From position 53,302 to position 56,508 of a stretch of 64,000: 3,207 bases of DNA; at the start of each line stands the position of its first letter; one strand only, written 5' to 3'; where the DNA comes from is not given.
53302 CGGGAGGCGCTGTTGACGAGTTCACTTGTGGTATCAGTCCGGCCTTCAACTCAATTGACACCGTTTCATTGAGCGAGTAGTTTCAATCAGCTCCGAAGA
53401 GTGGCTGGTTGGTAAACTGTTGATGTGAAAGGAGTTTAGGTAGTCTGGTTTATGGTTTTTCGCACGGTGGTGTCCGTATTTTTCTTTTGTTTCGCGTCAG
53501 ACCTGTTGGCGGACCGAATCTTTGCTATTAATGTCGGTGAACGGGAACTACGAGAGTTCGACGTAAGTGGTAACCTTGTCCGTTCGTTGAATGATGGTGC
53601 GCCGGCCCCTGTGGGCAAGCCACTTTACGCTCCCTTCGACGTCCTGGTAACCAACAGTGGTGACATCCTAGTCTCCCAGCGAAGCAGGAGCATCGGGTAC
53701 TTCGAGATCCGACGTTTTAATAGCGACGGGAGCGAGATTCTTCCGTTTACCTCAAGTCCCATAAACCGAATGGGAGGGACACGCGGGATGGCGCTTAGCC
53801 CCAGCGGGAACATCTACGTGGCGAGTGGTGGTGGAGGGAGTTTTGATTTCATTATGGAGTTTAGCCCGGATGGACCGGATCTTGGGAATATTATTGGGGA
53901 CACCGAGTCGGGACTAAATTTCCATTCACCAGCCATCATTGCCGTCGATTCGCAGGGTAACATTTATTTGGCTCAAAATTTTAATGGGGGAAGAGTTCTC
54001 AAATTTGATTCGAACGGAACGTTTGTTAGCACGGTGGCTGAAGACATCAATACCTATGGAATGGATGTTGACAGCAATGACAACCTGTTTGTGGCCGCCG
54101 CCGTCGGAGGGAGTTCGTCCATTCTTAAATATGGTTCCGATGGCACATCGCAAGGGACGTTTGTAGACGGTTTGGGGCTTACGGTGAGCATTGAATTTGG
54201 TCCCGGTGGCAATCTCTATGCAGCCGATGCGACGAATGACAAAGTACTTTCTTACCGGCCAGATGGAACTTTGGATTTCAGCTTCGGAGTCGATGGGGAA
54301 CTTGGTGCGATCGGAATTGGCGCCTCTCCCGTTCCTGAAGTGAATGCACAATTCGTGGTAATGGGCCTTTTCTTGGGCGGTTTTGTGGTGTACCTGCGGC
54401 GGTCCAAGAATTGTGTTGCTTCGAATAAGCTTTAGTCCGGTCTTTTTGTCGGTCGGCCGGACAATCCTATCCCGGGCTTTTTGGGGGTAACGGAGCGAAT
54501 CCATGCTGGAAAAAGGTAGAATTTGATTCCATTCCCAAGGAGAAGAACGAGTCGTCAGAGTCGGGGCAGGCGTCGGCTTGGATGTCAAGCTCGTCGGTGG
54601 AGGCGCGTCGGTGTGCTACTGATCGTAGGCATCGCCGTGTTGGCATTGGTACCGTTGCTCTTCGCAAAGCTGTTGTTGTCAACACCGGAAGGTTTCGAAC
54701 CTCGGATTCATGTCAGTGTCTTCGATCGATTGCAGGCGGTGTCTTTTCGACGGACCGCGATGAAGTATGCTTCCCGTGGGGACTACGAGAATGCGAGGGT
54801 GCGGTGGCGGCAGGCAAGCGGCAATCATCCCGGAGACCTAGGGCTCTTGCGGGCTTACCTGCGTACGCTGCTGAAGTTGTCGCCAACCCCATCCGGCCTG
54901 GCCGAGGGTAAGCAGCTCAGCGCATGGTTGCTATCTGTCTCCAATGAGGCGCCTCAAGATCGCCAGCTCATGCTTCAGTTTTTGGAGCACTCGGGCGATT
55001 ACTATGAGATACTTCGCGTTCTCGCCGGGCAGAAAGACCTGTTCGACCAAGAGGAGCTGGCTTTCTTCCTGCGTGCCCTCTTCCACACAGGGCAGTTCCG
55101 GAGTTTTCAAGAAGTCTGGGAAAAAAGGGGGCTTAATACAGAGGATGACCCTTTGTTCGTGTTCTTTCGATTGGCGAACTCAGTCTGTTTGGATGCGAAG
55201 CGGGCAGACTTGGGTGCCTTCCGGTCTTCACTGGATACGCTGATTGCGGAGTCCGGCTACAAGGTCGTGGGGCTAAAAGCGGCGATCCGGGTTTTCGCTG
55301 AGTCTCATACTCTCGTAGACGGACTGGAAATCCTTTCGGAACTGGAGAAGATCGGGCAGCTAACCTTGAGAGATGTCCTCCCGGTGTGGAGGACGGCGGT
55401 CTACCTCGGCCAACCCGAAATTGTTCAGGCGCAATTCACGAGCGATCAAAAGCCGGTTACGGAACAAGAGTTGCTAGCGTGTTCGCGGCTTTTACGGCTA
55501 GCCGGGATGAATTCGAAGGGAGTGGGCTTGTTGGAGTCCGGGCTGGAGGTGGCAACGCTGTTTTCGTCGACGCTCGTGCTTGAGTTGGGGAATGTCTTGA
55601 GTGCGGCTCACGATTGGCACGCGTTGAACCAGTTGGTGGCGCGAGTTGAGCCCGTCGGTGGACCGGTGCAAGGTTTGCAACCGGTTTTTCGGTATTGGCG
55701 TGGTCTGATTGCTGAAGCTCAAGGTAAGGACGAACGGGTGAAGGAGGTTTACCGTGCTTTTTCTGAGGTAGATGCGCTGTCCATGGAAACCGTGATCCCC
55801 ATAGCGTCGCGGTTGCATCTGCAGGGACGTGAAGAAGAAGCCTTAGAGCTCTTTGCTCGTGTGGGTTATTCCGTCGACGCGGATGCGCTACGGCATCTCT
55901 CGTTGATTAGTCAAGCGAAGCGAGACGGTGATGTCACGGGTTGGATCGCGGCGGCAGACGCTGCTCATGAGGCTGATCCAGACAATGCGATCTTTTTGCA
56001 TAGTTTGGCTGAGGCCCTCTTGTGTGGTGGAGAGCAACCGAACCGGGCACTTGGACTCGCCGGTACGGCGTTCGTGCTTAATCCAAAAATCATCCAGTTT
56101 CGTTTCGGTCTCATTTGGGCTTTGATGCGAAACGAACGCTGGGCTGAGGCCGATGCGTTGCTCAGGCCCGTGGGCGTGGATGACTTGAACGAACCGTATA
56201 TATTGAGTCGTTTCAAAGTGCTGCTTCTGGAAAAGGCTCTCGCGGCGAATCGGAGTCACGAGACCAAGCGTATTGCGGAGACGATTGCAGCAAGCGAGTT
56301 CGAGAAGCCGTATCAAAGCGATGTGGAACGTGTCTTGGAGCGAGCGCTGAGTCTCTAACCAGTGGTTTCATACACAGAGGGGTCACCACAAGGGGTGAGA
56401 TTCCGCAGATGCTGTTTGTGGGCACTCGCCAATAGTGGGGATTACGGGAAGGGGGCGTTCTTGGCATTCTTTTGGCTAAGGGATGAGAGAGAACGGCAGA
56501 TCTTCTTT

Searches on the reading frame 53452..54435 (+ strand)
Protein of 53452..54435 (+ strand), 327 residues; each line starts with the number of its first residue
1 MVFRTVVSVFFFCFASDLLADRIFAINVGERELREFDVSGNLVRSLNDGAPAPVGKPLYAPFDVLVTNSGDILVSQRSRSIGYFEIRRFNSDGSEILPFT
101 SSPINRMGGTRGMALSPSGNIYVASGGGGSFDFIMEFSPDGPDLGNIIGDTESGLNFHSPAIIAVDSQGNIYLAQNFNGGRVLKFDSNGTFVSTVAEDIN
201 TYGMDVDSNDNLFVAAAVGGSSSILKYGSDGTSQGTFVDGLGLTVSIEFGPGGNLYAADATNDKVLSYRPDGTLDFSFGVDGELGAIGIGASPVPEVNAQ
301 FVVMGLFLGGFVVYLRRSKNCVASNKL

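Call 56: search_protein_families(library=pfam, proteins=[window:53452-54435:+], max_evalue=0.001)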
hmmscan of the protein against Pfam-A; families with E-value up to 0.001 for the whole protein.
window:53452-54435:+ (327 aa): 4 families
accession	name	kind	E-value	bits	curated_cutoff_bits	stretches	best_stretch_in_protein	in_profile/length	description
PF06739.17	SBBP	-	3.2e-07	30.6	20.5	0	163-174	18-29/38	Beta-propeller repeat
PF01436.27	NHL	-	3.2e-06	27.4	20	0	157-185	1-28/28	NHL repeat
PF22701.2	Mala_s_1-like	-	2.8e-05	24.4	27.5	0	156-221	85-150/195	Mal s 1 allergenic protein-like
PF08450.18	SGL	-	5.1e-05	23.4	26.3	0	163-195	189-220/246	SMP-30/Gluconolactonase/LRE-like region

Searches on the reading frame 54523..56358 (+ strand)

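Call 56: search_protein_families(library=pfam, proteins=[window:54523-56358:+], max_evalue=0.001)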
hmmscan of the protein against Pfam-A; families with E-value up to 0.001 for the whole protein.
window:54523-56358:+ (611 aa): 1 family
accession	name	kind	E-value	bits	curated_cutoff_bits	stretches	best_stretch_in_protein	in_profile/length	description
PF14559.12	TPR_19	-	7e-05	23.5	25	0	505-559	6-60/68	Tetratricopeptide repeat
